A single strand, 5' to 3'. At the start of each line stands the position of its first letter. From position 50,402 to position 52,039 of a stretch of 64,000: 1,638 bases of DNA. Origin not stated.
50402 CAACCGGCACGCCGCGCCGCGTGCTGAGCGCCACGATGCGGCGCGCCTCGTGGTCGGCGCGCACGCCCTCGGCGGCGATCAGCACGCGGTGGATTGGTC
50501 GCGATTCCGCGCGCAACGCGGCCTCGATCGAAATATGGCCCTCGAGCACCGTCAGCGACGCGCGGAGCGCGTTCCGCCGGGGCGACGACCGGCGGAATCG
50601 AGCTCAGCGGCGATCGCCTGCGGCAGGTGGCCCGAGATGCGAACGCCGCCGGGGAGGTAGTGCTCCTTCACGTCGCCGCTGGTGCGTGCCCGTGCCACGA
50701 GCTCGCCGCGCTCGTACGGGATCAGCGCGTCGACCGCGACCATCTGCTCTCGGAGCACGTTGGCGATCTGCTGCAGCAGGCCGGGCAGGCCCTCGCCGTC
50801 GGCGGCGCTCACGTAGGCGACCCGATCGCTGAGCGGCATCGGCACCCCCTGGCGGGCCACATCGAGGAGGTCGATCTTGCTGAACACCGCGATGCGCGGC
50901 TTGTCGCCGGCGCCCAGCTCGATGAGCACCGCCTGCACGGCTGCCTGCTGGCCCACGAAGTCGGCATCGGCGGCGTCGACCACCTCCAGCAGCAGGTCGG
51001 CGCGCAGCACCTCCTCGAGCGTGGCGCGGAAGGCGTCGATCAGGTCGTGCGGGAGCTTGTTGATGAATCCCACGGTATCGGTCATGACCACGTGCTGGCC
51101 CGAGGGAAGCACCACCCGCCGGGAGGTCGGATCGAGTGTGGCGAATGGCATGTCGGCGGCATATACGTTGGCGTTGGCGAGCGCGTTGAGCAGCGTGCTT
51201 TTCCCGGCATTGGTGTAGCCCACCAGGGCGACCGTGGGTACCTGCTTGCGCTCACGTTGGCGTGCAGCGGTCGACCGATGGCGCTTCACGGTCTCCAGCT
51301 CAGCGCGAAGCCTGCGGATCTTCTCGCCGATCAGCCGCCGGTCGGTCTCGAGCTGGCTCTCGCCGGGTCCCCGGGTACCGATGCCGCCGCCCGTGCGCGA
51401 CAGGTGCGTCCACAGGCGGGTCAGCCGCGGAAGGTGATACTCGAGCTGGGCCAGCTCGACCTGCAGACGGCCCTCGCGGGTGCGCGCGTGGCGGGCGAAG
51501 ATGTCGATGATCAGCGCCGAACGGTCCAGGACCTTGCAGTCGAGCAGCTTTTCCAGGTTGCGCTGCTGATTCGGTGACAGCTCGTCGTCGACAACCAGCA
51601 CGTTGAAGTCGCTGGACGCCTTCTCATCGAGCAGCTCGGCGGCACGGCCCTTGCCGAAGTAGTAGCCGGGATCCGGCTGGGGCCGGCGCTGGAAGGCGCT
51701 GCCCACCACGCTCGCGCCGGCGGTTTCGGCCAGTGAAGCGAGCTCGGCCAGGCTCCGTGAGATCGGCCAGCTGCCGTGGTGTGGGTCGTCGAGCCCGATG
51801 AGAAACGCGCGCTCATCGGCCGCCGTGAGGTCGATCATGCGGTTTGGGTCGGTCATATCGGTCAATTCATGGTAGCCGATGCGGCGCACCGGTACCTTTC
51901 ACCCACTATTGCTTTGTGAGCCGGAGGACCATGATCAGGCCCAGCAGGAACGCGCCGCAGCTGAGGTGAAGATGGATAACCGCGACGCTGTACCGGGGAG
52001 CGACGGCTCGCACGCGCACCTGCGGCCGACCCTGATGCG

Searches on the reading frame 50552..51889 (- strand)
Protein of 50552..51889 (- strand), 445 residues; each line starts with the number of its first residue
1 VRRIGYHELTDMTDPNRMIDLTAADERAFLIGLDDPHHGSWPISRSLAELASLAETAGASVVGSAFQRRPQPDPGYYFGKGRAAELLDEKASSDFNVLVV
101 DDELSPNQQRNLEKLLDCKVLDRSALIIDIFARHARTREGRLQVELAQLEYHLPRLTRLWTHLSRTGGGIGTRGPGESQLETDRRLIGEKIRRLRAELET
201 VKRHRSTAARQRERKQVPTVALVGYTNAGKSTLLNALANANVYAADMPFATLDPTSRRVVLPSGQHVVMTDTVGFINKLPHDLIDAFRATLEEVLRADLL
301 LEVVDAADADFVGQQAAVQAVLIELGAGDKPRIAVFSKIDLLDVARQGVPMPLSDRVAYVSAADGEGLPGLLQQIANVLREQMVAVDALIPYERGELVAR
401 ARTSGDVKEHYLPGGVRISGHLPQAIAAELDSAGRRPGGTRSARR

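Call 26: find_related_loci(query=window:50552-51889:-, collection=genome_contigs, flank=10000)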
Query window:50552-51889:- (445 aa) in genome_contigs; peptide patterns used: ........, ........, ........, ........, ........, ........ (x = any residue, [..] = any of these).
600 stretches matched a pattern (row limit reached: there are more); 547 encode a relative of the query (tblastn E <= 1e-3); the best 80 are kept; 80 distinct loci.
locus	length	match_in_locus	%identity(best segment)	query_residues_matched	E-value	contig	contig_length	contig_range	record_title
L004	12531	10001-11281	75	10-436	0e+0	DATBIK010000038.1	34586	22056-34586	MAG TPA_asm: Candidatus Limnocylindria bacterium isolate SMAG_U3892 k141_3271135, whole genome shotgun sequence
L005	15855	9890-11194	74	3-439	0e+0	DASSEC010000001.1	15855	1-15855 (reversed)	MAG TPA_asm: Candidatus Limnocylindria bacterium isolate SMAG_U967 k141_581, whole genome shotgun sequence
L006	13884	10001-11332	76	4-445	0e+0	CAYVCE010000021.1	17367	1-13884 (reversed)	MAG TPA_asm: uncultured Steroidobacteraceae bacterium isolate binchicken_co31_408 genome assembly, contig: k141_430576,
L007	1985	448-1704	75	12-430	0e+0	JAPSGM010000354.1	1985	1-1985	MAG: Chloroflexota bacterium isolate BS_bin.023 NODE_74109_length_1985_cov_2.064586, whole genome shotgun sequence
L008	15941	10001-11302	74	12-442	0e+0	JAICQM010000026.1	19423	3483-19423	MAG: Chloroflexota bacterium isolate TY_HY_2_bin.42 k141_1532961_length_19423_cov_32.3256, whole genome shotgun sequence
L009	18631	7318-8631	73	3-444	0e+0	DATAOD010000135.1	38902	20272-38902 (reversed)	MAG TPA_asm: Candidatus Limnocylindria bacterium isolate SMAG_U7036 k141_3986738, whole genome shotgun sequence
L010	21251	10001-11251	80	16-432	0e+0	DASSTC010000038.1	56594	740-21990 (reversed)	MAG TPA_asm: Candidatus Limnocylindria bacterium isolate SMAG_U531 k141_1115137, whole genome shotgun sequence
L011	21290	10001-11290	76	2-435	0e+0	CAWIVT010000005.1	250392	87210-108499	MAG: uncultured Chloroflexia bacterium isolate MFD04212.bin.2.63 genome assembly, contig: contig_41439, whole genome sho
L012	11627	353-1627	76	9-435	0e+0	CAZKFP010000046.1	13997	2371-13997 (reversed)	MAG TPA_asm: uncultured Steroidobacteraceae bacterium isolate binchicken_co31_383 genome assembly, contig: k141_3259621,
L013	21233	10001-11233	78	18-430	0e+0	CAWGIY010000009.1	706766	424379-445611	MAG: uncultured Chloroflexia bacterium isolate MFD05747.bin.1.151 genome assembly, contig: contig_8974, whole genome sho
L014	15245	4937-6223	74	3-433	0e+0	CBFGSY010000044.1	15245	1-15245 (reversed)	MAG TPA_asm: uncultured bacterium isolate SRR28857630_metabat2_48 genome assembly, contig: ERZ27320642.1423, whole genom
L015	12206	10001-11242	75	12-423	0e+0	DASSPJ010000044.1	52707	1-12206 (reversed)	MAG TPA_asm: Candidatus Limnocylindria bacterium isolate SMAG_U1275 k141_957184, whole genome shotgun sequence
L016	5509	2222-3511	79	4-435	0e+0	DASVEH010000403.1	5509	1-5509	MAG TPA_asm: Candidatus Limnocylindria bacterium isolate SMAG_U2055 k141_558852, whole genome shotgun sequence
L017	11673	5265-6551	77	2-433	0e+0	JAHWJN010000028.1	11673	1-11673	MAG: Chloroflexota bacterium isolate 0707_bin5 NODE_28_length_11673_cov_7.900225, whole genome shotgun sequence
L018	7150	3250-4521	77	1-426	0e+0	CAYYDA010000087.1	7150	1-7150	MAG TPA_asm: uncultured Steroidobacteraceae bacterium isolate SRP136066_co1_128 genome assembly, contig: NODE_16466_leng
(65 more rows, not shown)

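Call 89: search_protein_families(library=pfam, alignment_id=A7, max_evalue=0.00001)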
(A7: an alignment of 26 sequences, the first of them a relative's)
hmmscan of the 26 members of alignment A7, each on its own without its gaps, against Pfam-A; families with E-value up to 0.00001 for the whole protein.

A. member 1, L010:13506-15452:- (649 aa): 2 families
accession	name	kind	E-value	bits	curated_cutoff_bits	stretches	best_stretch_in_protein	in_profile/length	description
PF00246.29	Peptidase_M14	-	1.1e-65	222.5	21.6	1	43-317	2-280/286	Zinc carboxypeptidase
PF04122.17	CW_binding_2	-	4.7e-57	190.9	24.9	3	352-438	1-72/73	Cell wall binding domain 2 (CWB2)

B. families by the number of members that match (of 26 scanned): 22 families
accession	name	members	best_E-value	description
PF00072.30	Response_reg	4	5.9e-33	Response regulator receiver domain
PF13185.12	GAF_2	3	2.4e-57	GAF domain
PF01590.32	GAF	3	1.2e-51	GAF domain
PF13492.12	GAF_3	2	2.4e-36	GAF domain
PF02518.31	HATPase_c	2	2.2e-25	Histidine kinase-, DNA gyrase B-, and HSP90-like ATPase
PF00211.25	Guanylate_cyc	2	7.1e-20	Adenylate and Guanylate cyclase catalytic domain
PF01627.28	Hpt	2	1.6e-14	Hpt domain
PF00501.34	AMP-binding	1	2.1e-89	AMP-binding enzyme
PF00246.29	Peptidase_M14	1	1.1e-65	Zinc carboxypeptidase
PF00291.31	PALP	1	1e-60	Pyridoxal-phosphate dependent enzyme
PF06224.18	AlkZ-like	1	1.7e-60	DNA glycosylase AlkZ-like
PF04122.17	CW_binding_2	1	4.7e-57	Cell wall binding domain 2 (CWB2)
PF00296.26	Bac_luciferase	1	5.2e-49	Luciferase-like monooxygenase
PF01571.26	GCV_T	1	2.3e-46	Aminomethyltransferase folate-binding domain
PF13193.12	AMP-binding_C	1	4.3e-25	AMP-binding enzyme C-terminal domain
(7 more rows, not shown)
